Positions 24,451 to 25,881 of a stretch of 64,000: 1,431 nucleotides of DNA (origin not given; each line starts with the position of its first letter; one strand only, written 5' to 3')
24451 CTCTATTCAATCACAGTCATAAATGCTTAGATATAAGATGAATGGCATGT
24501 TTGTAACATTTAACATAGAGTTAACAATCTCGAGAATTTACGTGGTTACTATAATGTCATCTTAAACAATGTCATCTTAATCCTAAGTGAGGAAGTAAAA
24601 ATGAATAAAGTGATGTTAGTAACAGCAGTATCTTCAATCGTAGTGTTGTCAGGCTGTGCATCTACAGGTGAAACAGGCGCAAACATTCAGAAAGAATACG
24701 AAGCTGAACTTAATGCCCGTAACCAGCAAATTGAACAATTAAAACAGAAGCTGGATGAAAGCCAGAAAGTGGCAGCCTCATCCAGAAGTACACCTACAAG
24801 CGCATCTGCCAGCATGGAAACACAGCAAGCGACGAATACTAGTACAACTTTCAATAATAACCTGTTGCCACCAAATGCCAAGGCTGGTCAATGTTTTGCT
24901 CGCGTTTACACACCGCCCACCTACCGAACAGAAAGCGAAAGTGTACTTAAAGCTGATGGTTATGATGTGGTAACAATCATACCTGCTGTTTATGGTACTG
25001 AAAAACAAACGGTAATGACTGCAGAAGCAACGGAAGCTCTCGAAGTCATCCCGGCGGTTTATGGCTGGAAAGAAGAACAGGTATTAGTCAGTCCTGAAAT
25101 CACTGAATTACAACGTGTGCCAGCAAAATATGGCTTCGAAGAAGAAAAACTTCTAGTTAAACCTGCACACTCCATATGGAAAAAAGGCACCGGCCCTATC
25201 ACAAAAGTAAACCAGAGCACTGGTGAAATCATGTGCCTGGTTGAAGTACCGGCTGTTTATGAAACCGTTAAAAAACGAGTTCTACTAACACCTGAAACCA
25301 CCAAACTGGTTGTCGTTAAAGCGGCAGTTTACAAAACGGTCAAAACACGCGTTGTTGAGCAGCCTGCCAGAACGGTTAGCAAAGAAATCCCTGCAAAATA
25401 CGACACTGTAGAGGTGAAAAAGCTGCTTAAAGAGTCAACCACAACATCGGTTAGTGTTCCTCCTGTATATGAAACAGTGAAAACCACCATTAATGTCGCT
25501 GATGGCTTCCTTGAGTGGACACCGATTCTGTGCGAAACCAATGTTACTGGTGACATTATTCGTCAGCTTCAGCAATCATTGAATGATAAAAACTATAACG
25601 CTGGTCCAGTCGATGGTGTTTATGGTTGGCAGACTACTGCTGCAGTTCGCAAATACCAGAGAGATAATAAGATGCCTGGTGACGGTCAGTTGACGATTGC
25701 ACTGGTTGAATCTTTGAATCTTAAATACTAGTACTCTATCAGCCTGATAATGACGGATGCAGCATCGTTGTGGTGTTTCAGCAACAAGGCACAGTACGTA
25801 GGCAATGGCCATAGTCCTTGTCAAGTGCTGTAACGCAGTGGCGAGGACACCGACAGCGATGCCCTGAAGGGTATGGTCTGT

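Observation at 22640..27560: Anciently duplicated two-gene cassette (unknown protein A plus DUF4332-type HhH protein B), each copy preceded by the same CAATTG-rich palindromic operator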

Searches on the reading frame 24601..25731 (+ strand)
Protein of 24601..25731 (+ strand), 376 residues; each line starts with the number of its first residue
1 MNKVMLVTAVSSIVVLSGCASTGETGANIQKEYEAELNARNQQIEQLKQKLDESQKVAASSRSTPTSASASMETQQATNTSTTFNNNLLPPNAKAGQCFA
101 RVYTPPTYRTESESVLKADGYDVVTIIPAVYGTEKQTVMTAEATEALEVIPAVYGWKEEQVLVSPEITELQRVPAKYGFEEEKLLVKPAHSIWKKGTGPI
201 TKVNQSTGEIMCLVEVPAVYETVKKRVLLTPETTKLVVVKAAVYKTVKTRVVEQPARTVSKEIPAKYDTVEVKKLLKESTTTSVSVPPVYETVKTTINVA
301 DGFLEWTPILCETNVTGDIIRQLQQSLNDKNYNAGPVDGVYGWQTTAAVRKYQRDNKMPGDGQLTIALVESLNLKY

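Call 3: search_protein_families(library=pfam, proteins=[window:24601-25731:+], max_evalue=0.1)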
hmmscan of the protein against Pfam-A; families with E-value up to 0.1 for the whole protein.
window:24601-25731:+ (376 aa): 3 families
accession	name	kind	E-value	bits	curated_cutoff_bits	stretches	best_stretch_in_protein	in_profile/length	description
PF01471.23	PG_binding_1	-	5.4e-13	49.3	23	1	317-371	2-56/57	Putative peptidoglycan binding domain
PF24381.1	DUF7537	-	0.0097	15.9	31.7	1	6-88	3-84/258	Family of unknown function (DUF7537)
PF05549.16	Allexi_40kDa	-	0.042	13.8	26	1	27-81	110-164/271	Allexivirus 40kDa protein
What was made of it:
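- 24601..25731 (+): PG_binding_1 lipoprotein; a recurrent neighbour of B in other genomes. Pfam (call 3).
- Checked: A PG_binding_1 lipoprotein is at 24601-25731 (call 3).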

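Call 59: search_protein_families(library=ncbifam, proteins=[window:24601-25728:+], max_evalue=0.01)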
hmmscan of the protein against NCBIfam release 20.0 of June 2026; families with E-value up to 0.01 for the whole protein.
window:24601-25728:+ (376 aa): 8 families
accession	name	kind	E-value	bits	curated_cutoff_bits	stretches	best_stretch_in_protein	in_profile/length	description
TIGR03979.1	His_Ser_Rich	equivalog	2.9e-09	37.1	121.65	1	276-374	107-188/190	His-Xaa-Ser repeat protein HxsA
TIGR02869.1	spore_SleB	equivalog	6e-09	36.1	236.5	1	314-363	10-59/201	spore cortex-lytic enzyme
NF052377.1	lmo1851_S41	exception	3.7e-06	25.9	725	1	313-366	386-439/468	lmo1851 family serine protease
NF004786.0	PRK06132.1-3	equivalog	0.0002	20.3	329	1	306-370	209-276/418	hypothetical protein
NF047408.1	SA0632_fam_LP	equivalog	0.00029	20.4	70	1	1-56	1-53/68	SA0632 family lipoprotein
NF046038.1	NGK_0946_fam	subfamily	0.002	18.6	45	1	1-87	1-85/102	NGK_0946 family protein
TIGR00548.1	lolB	equivalog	0.0035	16.9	59.6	1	5-78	3-73/202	lipoprotein insertase outer membrane protein LolB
NF052335.1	PdgHdaseHSB129560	equivalog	0.0076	15.6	500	0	318-362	207-251/330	peptidoglycan hydrolase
